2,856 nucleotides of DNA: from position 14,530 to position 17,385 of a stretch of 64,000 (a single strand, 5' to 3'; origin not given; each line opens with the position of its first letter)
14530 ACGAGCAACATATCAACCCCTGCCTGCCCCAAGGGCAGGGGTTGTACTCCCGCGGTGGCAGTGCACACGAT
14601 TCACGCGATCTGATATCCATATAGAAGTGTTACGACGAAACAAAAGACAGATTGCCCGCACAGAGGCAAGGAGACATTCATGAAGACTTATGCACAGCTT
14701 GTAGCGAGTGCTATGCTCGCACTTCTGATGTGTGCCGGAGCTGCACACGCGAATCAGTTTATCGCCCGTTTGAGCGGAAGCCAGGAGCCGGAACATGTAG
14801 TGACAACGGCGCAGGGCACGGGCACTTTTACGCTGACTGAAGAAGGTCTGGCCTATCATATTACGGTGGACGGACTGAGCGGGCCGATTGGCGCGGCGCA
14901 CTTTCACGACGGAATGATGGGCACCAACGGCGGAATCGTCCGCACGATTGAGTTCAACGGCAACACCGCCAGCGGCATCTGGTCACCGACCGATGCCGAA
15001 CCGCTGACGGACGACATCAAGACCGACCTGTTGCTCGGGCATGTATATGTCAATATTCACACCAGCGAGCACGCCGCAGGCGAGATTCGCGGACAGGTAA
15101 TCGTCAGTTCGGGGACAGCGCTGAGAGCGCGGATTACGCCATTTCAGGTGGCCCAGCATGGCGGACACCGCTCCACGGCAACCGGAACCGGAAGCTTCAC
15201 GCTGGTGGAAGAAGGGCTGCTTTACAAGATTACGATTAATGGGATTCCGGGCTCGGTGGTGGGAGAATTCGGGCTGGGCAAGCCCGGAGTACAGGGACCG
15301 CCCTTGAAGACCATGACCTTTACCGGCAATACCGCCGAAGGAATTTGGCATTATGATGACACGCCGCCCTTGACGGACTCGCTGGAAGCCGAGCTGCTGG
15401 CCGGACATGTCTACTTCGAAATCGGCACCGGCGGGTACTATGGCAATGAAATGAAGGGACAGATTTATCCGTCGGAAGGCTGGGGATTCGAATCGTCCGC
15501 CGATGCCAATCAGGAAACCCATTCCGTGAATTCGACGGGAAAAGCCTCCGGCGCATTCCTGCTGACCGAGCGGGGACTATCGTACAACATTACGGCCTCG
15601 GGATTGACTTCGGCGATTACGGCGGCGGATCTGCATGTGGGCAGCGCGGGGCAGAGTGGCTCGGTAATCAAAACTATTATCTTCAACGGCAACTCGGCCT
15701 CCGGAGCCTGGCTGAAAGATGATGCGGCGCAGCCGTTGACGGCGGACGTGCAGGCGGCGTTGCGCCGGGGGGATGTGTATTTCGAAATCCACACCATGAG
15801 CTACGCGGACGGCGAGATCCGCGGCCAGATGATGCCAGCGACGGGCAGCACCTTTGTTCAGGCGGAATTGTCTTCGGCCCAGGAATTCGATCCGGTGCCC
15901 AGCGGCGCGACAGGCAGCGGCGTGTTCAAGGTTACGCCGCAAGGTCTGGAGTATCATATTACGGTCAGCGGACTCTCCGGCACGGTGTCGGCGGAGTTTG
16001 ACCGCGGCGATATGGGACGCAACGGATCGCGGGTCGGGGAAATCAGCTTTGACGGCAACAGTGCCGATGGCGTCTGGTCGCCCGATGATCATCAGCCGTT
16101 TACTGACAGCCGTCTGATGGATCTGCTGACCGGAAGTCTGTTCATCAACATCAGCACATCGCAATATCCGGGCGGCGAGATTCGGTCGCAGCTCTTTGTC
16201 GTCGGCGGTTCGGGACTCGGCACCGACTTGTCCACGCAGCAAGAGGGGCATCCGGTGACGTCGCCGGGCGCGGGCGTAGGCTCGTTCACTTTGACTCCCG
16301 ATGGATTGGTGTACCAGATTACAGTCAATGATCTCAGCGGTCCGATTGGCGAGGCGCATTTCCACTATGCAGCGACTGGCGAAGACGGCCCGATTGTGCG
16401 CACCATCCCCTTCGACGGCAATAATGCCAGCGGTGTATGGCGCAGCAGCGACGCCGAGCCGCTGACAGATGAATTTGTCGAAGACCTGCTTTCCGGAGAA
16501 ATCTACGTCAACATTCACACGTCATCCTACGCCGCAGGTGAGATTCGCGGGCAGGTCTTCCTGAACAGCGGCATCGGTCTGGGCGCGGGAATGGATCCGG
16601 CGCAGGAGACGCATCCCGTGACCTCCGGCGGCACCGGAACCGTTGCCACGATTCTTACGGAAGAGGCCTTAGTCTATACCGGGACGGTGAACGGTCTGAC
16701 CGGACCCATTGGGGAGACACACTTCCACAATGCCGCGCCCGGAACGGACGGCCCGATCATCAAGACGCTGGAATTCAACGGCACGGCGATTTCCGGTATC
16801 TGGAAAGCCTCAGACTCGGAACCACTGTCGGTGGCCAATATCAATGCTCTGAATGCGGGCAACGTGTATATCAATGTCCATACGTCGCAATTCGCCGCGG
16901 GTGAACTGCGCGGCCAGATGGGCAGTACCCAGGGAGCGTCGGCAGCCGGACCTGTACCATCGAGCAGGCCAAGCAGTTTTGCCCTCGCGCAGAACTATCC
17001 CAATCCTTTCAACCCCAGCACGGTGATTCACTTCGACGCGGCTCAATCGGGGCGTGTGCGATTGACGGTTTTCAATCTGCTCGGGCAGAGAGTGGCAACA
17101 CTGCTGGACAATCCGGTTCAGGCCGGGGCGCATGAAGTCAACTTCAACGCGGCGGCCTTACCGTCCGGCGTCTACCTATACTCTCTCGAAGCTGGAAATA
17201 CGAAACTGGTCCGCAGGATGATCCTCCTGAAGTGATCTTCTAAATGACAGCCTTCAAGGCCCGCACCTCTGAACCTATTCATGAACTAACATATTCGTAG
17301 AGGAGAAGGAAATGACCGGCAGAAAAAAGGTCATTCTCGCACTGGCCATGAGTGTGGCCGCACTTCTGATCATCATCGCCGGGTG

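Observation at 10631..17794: NtrC-type two-component system divergent from a sigma-54 promoter driving yceI, a 6xCHRD T9SS protein and a cupredoxin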

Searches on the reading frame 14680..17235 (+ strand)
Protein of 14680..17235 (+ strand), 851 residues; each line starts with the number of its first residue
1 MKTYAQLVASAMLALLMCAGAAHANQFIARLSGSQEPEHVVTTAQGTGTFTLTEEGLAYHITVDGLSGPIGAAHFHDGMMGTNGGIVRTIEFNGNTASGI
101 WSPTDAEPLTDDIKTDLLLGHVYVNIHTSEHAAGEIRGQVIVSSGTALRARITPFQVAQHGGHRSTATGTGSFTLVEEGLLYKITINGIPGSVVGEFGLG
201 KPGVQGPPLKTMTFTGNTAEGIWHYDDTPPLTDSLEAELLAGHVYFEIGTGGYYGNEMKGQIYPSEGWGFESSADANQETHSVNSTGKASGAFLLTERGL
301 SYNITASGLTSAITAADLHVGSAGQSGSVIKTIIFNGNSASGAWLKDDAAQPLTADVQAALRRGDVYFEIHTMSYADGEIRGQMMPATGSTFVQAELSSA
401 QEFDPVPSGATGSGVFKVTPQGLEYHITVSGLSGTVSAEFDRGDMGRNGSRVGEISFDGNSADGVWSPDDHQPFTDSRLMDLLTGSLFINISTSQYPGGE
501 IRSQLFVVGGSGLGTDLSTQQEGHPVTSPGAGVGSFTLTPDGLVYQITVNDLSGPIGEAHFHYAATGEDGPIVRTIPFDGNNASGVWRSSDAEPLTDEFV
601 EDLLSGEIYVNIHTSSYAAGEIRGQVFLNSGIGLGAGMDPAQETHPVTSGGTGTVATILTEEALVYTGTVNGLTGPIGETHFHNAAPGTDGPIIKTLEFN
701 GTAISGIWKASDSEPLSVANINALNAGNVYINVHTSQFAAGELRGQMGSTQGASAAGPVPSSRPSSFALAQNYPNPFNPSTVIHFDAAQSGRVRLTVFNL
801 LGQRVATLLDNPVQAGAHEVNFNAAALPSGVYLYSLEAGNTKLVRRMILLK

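Call 5: search_protein_families(library=pfam, proteins=[window:14680-17235:+])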
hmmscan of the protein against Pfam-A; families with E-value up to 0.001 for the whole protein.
window:14680-17235:+ (851 aa): 2 families
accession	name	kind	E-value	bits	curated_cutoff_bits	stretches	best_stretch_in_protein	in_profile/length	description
PF07452.17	CHRD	-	3e-117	386.5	24.1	6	27-140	1-117/117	CHRD domain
PF18962.6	Por_Secre_tail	-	2.5e-09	37.7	27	1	773-848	2-74/75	Secretion system C-terminal sorting domain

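Call 28: search_solved_structures(query=window:14680-17235:+, max_evalue=1)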
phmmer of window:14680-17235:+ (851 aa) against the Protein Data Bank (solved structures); distinct sequences matched with E-value up to 1: 3.
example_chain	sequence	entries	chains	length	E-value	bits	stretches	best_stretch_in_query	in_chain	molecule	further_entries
9qvv_A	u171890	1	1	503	5e-06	28.1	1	380-629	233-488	Chordin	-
9igm_A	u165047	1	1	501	1.5e-05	26.6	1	380-629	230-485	Chordin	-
9rd6_A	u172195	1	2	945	2.3e-05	25.9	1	380-635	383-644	Chordin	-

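Call 33: search_protein_families(library=ncbifam, proteins=[window:14680-17235:+], max_evalue=0.01)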
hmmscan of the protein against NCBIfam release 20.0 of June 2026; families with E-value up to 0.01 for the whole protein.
window:14680-17235:+ (851 aa): 4 families
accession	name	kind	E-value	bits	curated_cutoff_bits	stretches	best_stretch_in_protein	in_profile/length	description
TIGR04183.1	Por_Secre_tail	domain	2.2e-10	40.4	23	1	773-848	2-70/72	T9SS type A sorting domain-containing protein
NF052323.1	T9SSA_dep_M6i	equivalog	4e-07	28.4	600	1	771-840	959-1028/1043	T9SS-dependent M6-like inactivated metalloprotease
NF038113.1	T9SSA_dep_M36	equivalog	1.1e-06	27.2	885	1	771-849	794-868/869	T9SS-dependent M36 family metallopeptidase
NF033707.1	T9SS_sortase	equivalog_domain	0.0077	13.9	420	0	770-838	999-1077/1095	type IX secretion system sortase PorU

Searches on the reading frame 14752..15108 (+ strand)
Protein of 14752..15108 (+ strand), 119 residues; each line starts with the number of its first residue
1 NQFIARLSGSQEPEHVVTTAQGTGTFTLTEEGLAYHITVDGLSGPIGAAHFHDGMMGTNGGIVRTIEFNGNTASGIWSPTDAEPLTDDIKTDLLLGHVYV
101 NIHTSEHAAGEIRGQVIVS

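Call 65: search_protein_representatives(alignment_id=A3)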
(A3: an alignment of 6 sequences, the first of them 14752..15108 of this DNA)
Query: 6 sequences, 119 profile positions. Proteins with E-value up to 0.001 (for the whole library): 11711; up to 1e-10: 3694; up to 1e-30: 802. The best 150 are listed.
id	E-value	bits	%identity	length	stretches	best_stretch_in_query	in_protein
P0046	0.0e+00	1040.8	-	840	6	2-118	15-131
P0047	3.4e-260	862.7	-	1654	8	2-116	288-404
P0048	2.3e-232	772.9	-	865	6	1-118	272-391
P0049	4.9e-208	694.4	-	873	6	3-118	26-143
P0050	4.2e-207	691.4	-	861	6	2-117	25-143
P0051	2.0e-199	666.6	-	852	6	1-117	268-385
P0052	2.0e-191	640.8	-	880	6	2-117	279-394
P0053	6.6e-189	632.7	-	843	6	2-118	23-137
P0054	7.8e-178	597.0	-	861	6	3-118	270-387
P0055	2.9e-172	579.0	-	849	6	2-117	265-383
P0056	5.0e-165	555.6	-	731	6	2-118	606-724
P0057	1.5e-163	550.9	-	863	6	3-118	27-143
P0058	3.7e-160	540.0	-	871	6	2-118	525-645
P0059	8.0e-153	516.3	-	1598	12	2-117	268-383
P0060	1.3e-151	512.4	-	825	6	2-117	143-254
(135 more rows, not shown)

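Call 82: predict_structure(alignment_id=A3)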
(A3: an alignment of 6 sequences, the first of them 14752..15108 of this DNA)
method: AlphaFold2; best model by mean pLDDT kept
length: 119 residues; sequences in the alignment: 6
mean_pLDDT: 95.6   pTM: 0.87
mean pLDDT of the five models: 95.6, 94.3, 91.9, 90.2, 77.1
residues with pLDDT >= 90: 112; 70-90: 7; 50-70: 0; < 50: 0
segments of 3 or more residues with pLDDT < 50: none
pLDDT, mean of each block of 10 residues (from residue 1): 95 93 96 97 96 93 96 97 96 96 95 96
secondary structure, 60 per line:
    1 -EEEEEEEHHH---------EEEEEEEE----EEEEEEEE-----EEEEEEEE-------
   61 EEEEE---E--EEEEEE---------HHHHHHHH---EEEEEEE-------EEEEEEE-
elements in order: E2-8 E21-28 E33-40 E46-53 E61-65 E72-77 H87-94 E98-104 E112-118
